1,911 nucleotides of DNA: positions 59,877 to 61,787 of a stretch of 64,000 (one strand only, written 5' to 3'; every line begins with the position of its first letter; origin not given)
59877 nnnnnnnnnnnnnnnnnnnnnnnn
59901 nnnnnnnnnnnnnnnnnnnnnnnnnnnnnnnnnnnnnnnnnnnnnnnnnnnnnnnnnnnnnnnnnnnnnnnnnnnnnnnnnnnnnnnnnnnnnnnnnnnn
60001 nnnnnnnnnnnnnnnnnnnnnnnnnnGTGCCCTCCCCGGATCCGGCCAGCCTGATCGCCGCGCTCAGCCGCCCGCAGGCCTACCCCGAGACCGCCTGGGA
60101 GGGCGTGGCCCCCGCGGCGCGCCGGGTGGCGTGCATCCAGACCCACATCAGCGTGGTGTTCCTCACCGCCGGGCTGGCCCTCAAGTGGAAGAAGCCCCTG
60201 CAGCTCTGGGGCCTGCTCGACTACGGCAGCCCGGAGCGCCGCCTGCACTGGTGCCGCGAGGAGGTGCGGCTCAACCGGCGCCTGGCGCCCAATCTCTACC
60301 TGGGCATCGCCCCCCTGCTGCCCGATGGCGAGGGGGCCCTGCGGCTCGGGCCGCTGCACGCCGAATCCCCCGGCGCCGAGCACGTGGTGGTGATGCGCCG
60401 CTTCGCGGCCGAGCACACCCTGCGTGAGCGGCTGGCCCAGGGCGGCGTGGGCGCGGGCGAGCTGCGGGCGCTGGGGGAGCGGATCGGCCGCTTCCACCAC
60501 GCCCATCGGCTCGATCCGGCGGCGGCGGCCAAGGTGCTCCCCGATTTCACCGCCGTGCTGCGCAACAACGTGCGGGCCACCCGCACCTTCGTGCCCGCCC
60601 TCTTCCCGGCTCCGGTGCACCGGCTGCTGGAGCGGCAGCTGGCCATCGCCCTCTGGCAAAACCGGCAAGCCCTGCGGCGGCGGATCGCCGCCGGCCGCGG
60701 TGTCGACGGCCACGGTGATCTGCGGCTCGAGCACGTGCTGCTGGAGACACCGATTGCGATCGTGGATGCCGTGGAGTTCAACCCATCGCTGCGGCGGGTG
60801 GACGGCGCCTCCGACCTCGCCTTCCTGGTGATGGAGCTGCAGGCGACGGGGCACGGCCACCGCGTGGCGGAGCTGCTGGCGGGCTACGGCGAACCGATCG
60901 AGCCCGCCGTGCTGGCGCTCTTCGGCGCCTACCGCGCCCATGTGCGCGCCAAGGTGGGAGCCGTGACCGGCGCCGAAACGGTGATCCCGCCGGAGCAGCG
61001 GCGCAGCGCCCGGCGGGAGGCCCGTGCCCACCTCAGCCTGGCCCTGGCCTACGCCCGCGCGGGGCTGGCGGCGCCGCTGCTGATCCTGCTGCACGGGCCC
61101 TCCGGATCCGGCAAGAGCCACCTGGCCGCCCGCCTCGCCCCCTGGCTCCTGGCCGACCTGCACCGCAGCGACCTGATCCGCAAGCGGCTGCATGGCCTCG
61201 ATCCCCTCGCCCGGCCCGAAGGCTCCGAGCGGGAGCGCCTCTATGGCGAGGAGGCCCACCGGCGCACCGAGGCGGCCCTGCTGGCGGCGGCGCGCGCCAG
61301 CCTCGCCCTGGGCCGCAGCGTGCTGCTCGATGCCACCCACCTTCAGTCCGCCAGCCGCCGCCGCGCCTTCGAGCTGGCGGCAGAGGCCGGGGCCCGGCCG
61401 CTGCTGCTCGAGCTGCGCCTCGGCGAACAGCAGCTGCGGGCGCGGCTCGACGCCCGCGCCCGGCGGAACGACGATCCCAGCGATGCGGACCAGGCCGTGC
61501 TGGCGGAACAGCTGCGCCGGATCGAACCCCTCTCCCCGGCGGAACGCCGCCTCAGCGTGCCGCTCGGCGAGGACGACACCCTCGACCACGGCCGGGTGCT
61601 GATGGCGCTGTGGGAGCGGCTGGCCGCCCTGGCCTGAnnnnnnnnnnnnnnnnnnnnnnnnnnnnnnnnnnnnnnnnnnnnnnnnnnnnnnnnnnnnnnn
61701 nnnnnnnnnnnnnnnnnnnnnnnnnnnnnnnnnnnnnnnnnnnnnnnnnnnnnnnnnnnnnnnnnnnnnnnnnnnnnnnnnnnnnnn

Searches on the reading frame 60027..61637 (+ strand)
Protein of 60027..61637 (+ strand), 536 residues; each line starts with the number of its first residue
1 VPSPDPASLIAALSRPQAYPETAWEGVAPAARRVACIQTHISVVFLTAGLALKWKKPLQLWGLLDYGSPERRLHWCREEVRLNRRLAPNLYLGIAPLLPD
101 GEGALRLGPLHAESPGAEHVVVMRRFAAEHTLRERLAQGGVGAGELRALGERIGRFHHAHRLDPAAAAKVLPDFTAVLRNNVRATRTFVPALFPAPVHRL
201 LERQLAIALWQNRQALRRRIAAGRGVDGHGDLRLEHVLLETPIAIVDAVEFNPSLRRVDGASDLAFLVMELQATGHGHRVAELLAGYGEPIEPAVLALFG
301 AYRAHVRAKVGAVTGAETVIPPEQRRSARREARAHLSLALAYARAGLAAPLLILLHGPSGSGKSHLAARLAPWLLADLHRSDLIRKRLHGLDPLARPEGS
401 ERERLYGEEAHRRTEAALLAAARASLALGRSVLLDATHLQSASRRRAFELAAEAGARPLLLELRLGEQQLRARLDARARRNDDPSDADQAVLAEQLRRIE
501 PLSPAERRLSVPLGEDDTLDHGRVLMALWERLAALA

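Call 44: search_protein_families(library=pfam, proteins=[window:60027-61637:+], max_evalue=0.001)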
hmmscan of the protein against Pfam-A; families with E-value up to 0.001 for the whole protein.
window:60027-61637:+ (536 aa): 1 family
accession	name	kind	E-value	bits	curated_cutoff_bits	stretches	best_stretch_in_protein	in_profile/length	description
PF13671.12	AAA_33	-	4.9e-28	98.7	27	1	352-502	1-143/143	AAA domain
